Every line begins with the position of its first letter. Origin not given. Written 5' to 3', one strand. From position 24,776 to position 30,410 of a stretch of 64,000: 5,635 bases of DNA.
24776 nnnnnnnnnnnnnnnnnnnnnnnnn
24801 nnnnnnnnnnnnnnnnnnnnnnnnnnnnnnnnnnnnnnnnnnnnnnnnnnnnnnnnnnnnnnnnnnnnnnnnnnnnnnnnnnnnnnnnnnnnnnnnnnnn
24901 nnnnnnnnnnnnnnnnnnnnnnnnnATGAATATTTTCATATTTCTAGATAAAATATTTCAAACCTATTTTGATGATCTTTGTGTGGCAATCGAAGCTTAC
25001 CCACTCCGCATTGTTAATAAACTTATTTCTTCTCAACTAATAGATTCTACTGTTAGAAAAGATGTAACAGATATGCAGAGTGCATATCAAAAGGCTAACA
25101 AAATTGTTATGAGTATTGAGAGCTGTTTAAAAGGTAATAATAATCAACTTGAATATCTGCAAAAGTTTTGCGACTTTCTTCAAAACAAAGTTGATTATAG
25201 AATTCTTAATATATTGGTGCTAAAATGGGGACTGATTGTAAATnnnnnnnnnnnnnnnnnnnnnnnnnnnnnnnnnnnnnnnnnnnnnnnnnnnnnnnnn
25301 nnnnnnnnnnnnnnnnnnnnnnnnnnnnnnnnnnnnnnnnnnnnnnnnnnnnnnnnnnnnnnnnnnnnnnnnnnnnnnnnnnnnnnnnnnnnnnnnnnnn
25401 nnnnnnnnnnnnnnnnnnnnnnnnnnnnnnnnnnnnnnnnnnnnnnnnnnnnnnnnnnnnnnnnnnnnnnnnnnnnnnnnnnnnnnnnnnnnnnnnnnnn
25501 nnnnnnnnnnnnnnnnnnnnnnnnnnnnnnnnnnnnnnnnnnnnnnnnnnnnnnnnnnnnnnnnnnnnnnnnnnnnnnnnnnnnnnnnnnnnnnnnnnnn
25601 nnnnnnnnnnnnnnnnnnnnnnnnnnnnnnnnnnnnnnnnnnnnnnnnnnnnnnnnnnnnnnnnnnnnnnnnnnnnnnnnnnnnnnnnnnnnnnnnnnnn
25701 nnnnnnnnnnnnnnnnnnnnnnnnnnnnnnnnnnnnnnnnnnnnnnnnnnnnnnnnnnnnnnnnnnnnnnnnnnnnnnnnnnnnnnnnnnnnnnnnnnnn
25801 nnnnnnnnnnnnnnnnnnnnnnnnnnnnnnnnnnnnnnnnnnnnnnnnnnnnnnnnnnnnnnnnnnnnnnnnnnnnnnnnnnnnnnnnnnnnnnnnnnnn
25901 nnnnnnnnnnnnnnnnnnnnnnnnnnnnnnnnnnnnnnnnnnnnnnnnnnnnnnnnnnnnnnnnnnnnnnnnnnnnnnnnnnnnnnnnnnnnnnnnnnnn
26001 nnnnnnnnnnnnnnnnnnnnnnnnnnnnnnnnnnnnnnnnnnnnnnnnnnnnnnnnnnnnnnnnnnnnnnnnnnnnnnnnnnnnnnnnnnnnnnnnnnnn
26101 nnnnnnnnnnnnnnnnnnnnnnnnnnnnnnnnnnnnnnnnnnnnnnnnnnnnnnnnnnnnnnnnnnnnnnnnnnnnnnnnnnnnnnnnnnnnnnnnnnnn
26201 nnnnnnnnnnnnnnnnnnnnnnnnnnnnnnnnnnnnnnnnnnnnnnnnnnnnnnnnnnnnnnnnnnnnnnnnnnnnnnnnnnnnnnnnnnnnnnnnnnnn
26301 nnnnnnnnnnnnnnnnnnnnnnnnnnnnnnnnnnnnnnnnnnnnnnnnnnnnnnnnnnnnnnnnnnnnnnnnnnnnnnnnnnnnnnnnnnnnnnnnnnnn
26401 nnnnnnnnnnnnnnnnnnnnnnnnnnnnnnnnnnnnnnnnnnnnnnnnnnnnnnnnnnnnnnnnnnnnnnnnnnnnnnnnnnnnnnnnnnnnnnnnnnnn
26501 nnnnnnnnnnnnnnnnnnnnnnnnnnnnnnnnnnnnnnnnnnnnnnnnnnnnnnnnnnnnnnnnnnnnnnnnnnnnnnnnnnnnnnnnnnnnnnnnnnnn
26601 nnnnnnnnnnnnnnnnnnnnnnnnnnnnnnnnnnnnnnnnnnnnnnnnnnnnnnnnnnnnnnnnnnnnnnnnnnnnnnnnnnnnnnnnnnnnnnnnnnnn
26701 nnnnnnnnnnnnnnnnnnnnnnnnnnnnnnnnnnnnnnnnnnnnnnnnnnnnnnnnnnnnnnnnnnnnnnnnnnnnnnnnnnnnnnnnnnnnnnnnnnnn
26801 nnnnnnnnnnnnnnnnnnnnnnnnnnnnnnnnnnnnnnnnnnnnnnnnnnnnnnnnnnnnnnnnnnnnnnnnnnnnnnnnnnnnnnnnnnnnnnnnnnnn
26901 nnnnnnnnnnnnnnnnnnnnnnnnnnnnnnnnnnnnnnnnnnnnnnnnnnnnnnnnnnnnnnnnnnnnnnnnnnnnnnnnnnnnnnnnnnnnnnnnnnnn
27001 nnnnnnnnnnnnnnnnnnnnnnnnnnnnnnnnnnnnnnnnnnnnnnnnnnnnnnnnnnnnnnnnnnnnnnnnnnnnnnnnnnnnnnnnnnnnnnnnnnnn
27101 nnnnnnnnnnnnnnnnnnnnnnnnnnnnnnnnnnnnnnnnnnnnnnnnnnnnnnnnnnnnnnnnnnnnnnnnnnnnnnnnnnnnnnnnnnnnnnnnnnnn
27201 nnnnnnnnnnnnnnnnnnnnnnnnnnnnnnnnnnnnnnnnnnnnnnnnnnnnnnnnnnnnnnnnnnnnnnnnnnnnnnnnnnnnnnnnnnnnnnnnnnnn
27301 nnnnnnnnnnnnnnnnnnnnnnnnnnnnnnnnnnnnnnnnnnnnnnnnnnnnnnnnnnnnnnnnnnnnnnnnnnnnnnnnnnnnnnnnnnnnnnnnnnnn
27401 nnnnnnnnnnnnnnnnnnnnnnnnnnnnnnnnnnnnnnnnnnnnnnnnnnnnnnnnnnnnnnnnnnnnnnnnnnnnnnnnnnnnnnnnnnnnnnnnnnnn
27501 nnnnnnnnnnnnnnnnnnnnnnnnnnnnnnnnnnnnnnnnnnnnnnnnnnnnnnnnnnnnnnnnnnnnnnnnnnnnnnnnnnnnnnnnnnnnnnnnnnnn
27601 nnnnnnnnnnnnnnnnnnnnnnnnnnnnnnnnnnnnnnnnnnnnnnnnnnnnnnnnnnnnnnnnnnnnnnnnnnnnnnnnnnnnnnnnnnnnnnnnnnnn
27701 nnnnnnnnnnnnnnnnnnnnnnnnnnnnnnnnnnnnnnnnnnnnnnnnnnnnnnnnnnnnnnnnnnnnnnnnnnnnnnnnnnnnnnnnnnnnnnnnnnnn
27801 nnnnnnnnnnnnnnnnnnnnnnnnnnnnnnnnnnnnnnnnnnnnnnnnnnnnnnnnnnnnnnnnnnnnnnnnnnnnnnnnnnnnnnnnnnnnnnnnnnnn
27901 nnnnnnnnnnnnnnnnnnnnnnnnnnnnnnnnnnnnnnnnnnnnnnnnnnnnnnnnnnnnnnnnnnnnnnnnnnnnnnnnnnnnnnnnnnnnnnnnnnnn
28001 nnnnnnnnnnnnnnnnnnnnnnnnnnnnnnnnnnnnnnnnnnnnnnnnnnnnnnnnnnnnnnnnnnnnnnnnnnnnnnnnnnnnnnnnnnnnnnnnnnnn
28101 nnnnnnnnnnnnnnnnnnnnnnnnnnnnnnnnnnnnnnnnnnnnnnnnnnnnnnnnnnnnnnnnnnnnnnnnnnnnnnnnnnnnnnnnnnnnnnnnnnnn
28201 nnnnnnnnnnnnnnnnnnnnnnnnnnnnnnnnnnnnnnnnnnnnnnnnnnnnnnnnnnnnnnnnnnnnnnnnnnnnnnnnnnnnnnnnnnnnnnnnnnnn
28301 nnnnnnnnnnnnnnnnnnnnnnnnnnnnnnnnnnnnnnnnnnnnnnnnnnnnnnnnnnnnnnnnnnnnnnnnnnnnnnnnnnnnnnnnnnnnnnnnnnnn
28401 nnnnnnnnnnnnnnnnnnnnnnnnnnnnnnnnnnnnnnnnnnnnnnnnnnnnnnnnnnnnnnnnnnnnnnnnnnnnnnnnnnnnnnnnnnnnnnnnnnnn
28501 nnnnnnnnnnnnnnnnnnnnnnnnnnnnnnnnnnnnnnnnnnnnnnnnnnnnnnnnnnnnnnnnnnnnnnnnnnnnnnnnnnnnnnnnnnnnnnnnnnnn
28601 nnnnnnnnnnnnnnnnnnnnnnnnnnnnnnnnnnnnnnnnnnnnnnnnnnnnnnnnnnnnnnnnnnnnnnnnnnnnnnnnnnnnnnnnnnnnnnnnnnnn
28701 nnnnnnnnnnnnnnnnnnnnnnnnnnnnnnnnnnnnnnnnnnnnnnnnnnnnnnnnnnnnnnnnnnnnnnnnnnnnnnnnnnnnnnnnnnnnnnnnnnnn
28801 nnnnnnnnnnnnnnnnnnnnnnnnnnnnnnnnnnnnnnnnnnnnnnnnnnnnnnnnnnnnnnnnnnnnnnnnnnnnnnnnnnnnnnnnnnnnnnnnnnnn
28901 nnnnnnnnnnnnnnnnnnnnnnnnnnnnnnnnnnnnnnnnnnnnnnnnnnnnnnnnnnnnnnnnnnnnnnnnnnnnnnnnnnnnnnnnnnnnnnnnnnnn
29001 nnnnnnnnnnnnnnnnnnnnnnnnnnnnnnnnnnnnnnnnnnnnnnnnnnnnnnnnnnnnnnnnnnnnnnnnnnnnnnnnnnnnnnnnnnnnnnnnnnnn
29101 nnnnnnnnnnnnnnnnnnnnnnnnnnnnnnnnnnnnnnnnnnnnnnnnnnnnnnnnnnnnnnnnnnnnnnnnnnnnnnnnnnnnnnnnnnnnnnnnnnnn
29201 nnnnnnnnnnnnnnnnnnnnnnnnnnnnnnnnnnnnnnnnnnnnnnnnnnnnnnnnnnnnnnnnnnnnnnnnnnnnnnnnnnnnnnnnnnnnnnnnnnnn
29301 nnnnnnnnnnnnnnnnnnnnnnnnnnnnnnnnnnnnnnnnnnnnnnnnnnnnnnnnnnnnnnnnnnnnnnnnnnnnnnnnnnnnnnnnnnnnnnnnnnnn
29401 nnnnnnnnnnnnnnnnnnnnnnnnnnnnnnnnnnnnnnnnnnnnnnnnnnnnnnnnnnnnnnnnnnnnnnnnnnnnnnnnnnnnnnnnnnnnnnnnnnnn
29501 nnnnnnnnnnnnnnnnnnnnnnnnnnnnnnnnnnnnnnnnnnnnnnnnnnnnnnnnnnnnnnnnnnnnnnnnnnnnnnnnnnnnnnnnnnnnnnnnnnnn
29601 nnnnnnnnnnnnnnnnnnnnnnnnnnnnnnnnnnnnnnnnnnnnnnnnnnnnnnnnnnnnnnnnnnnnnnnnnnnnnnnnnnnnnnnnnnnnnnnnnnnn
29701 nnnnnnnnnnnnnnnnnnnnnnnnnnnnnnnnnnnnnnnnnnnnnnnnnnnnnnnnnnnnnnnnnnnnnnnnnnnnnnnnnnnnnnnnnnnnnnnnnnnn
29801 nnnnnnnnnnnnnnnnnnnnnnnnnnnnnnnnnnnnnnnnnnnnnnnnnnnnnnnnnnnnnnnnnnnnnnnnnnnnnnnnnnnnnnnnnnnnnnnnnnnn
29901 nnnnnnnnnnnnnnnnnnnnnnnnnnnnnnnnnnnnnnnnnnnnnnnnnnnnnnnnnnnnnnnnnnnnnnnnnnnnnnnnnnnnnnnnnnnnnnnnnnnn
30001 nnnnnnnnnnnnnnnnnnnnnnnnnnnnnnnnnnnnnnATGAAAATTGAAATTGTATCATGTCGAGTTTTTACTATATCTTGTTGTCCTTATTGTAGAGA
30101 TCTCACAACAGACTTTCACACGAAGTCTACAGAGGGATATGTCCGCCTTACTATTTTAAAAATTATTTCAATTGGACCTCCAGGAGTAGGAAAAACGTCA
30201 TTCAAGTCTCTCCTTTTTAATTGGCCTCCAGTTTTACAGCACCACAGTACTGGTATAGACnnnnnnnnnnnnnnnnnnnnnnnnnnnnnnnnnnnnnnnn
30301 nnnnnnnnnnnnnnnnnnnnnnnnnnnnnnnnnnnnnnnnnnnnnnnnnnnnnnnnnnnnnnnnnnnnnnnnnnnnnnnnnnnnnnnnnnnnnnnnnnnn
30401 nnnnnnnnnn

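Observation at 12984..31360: Cluster of death-fold and Roc-COR GTPase gene fragments suggests an innate-immunity/apoptosis-type locus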

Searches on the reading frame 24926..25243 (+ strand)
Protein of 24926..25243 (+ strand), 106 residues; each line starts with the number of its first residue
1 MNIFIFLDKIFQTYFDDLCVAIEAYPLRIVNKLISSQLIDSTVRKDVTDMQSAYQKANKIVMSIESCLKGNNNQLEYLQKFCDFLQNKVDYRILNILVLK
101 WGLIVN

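Call 9: search_protein_families(library=pfam, max_evalue=1, proteins=[window:24926-25243:+])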
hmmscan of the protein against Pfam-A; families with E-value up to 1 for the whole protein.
seq(106 aa): 5 families
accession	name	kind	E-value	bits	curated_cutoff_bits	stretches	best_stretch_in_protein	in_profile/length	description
PF00982.27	Glyco_transf_20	-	0.027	13.6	32.5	1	14-88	231-304/473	Glycosyltransferase family 20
PF22949.1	HRI2_3H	-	0.082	13.2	27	1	29-59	33-63/80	Heme-regulated eIF-2-alpha kinase, helical domain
PF18088.7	Glyco_H_20C_C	-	0.1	12.9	27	1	38-92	38-90/194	Glycoside Hydrolase 20C C-terminal domain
PF16043.11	DUF4795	-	0.11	12.3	34.8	1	41-94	10-64/208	Domain of unknown function (DUF4795)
PF19839.5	RHH_9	-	0.16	12.3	23.4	1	12-52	17-57/65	Ribbon-helix-helix protein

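Call 43: find_encoding_contigs(protein=window:24926-25243:+, flank=10000, max_places=4)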
Protein window:24926-25243:+ (106 aa): no gene with exactly this product is on record in the collection.

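Call 49: search_protein_representatives(protein=window:24926-25243:+)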
Query: 106 residues. Proteins with E-value up to 0.001 (for the whole library): 28; up to 1e-10: 4; up to 1e-30: 1. The best 28 are listed.
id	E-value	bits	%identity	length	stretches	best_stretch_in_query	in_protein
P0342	7.5e-31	122.8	66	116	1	1-97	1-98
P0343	1.1e-13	67.7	45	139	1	8-93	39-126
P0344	1.2e-12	64.3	69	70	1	50-97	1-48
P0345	3.2e-11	59.8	26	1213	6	9-86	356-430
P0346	2.3e-10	57.0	36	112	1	8-94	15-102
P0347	2.6e-10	56.9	44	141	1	10-96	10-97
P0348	3.2e-10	56.6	-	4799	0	-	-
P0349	4.5e-10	56.1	43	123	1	8-94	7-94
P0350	2.8e-09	53.6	42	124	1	8-88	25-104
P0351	4.1e-09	53.0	38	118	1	9-96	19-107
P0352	5.5e-09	52.6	37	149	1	9-94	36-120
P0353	9.4e-08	48.7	36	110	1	9-93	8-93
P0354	2.0e-07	47.6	35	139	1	8-95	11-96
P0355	2.6e-07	47.3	40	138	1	9-88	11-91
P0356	3.6e-06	43.6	51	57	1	52-96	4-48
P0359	5.7e-05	39.7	23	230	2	9-92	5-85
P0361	8.4e-05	39.2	31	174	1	4-96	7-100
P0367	4.3e-04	36.9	42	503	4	35-58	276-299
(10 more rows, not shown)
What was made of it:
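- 24948..25266 (+): Gene B, terminal CARD-like2 exon. The family has 28 representatives among 1.8 billion proteins (call 49).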

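Call 51: search_protein_families(library=pfam, max_evalue=0.1, proteins=[P0345, P0359, P0367, P0343, P0347, P0361, P0352, P0342])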
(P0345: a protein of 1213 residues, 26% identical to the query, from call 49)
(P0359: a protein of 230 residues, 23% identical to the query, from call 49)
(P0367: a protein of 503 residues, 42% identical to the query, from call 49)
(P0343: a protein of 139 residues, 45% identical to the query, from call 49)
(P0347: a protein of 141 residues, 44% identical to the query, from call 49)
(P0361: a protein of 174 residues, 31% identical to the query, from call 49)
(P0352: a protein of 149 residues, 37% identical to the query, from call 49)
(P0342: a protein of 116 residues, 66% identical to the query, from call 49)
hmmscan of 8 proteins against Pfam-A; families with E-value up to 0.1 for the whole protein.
P0345 (1213 aa): 18 families
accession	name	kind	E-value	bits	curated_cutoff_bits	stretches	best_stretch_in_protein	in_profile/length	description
PF00619.27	CARD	-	1.5e-21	76.7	23.9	0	560-623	8-70/85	Caspase recruitment domain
PF24160.1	UVB_sens_C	-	1.2e-18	68.4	20.7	0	83-138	88-141/156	Root UVB sensitive protein, C-terminal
PF05674.17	DUF816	-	3.3e-13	50.3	24.6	0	591-622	11-42/176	Baculovirus protein of unknown function (DUF816)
PF18284.7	DNA_meth_N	-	1.7e-09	38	25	0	223-242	14-33/57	DNA methylase N-terminal domain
PF01058.29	Oxidored_q6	-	2e-08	34.5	27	0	650-705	18-72/128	NADH ubiquinone oxidoreductase, 20 Kd subunit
PF16664.10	STAC2_u1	-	2.3e-08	34.9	27.8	0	443-463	51-71/126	Unstructured on SH3 and cysteine-rich domain-containing protein 2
PF17130.9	Peptidase_M99_m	-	6.9e-08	32.8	27.5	0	551-569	51-69/73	beta-barrel domain of carboxypeptidase M99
PF19297.4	QcrA_N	-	1.4e-07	31.6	27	0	171-207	105-143/222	QcrA subunit N-terminal region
PF13155.12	Toprim_2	-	8.1e-07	29.8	22.1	0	327-392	7-73/88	Toprim-like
PF11662.13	DUF3263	-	8.7e-07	29.1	22.3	0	508-531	25-48/74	Protein of unknown function (DUF3263)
PF13765.14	PRY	-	1.4e-06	28.2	27.5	0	907-928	27-48/49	SPRY-associated domain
PF05276.19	SH3BP5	-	1.8e-06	28.3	25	0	91-127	71-107/231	SH3 domain-binding protein 5 (SH3BP5)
PF08681.18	TacA1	-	3.5e-05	24.1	21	0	696-734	32-69/80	Antitoxin TacA 1-like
PF04371.20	PAD_porph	-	0.00066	19.4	25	0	103-144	44-83/321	Porphyromonas-type peptidyl-arginine deiminase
PF03059.22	NAS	-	0.0012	18.7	27.1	0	70-119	125-177/276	Nicotianamine synthase protein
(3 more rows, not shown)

P0359 (230 aa): 2 families
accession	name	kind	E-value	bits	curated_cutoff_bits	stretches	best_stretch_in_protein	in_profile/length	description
PF00619.27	CARD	-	0.00051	20.5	23.9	1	13-80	10-73/85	Caspase recruitment domain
PF00103.25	Hormone_1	-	0.0068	16.6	22.7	1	145-225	126-206/215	Somatotropin hormone family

P0367 (503 aa): 6 families
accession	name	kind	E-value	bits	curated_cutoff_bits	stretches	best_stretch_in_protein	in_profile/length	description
PF14542.12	Acetyltransf_CG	-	9.1e-05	23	30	0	328-343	33-48/80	GCN5-related N-acetyl-transferase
PF20609.3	pAdhesive_17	-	0.005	16.8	27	0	260-292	254-285/289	Putative adhesive domain (group 17)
PF13550.12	Phage-tail_3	-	0.02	15.2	23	0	81-120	13-52/164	Putative phage tail protein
PF17046.10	Ses_B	-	0.031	14.6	23.2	0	88-97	18-27/28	SesB domain on fungal death-pathway protein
PF05021.20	NPL4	-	0.051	13.4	24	0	59-91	131-163/309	NPL4 family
PF18669.6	Trp_ring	-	0.063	14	27.1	0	92-102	21-31/51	Trimeric autotransporter adhesin Trp ring domain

P0343 (139 aa): 1 family
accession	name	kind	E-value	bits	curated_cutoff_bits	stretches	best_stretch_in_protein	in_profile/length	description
PF02561.19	FliS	-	0.072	13.8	26.7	0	80-115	42-78/115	Flagellar protein FliS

P0347 (141 aa): 1 family
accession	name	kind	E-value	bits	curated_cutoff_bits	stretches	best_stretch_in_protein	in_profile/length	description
PF17363.7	DUF5388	-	0.066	14.1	26.1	0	42-88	12-60/64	Family of unknown function (DUF5388)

P0361 (174 aa): 2 families
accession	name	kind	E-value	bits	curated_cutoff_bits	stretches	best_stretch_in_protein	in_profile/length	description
PF05936.17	T6SS_VasE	-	0.015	14.5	23.4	1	78-160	129-209/429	Bacterial Type VI secretion, VC_A0110, EvfL, ImpJ, VasE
PF16065.10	DUF4807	-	0.048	13.8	27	0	17-92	44-120/126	Domain of unknown function (DUF4807)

P0352 (149 aa): 0 families

P0342 (116 aa): 0 families
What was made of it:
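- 24948..25266 (+): Family member P0359 hits Pfam CARD at E 5e-4 (call 51).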

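Call 52: search_solved_structures(query=A2, max_evalue=10)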
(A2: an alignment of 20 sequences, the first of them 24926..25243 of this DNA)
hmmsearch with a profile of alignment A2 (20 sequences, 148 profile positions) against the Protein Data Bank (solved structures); distinct sequences matched with E-value up to 10: 15.
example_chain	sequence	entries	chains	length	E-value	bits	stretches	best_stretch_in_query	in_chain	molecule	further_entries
2waq_F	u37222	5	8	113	0.053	16.7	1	44-96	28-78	DNA-DIRECTED RNA POLYMERASE RPO4 SUBUNIT | RNA POLYMERASE SUBUNIT 7 | DNA-DIRECTED RNA POLYMERASE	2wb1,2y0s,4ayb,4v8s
7ok0_F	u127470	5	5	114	0.063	16.5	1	44-95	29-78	DNA-directed RNA polymerase, subunit F | DNA-directed RNA polymerase subunit Rpo4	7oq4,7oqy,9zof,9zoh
21gi_A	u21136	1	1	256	0.11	15.7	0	63-99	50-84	A designed protein Three-twist Knot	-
7aqc_R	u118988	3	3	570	0.3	14.2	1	64-125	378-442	Rqc2 homolog RqcH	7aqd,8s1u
7as8_0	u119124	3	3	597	0.33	14.2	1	64-125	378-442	Rqc2 homolog RqcH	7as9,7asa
7ope_0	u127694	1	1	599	0.33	14.1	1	64-125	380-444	Rqc2 homolog RqcH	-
7mq8_SB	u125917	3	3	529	0.36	14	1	67-118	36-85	Nucleolar protein 58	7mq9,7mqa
2pmz_F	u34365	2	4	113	0.37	14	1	46-96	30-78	DNA-directed RNA polymerase subunit F | DNA-directed RNA polymerase, subunit F (RpoF)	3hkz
4eyy_Q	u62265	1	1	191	0.4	13.9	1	70-130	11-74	IcmQ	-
2jx3_A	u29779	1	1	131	0.65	13.2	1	52-116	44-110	Protein DEK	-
6nz1_A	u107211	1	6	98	1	12.5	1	71-118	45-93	Design construct XXA_GVDQ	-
7amy_A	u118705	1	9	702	1.2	12.3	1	43-121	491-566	Flagellar biosynthesis protein FlhA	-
1efh_A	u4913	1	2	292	2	11.6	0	84-127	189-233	HYDROXYSTEROID SULFOTRANSFERASE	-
5cwb_A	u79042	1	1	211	2.1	11.5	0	70-115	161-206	Designed helical repeat protein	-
6nyi_A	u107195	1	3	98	2.1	11.5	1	71-117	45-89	Design construct XXA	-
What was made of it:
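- On CARD / death fold, for CARD-like2 at 24948-25266 and 33159-33468: A profile search against PDB sequences finds nothing (call 52).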

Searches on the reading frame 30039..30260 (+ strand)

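Call 9: search_protein_families(library=pfam, max_evalue=1, proteins=[window:30039-30260:+])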
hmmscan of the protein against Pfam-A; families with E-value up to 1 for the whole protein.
seq(74 aa): 2 families
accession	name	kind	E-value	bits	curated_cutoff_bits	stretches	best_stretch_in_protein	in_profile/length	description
PF00004.35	AAA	-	0.2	12.6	21.2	1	44-58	3-17/131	ATPase family associated with various cellular activities (AAA)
PF13479.12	AAA_24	-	0.28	11.5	27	1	41-59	4-22/195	AAA domain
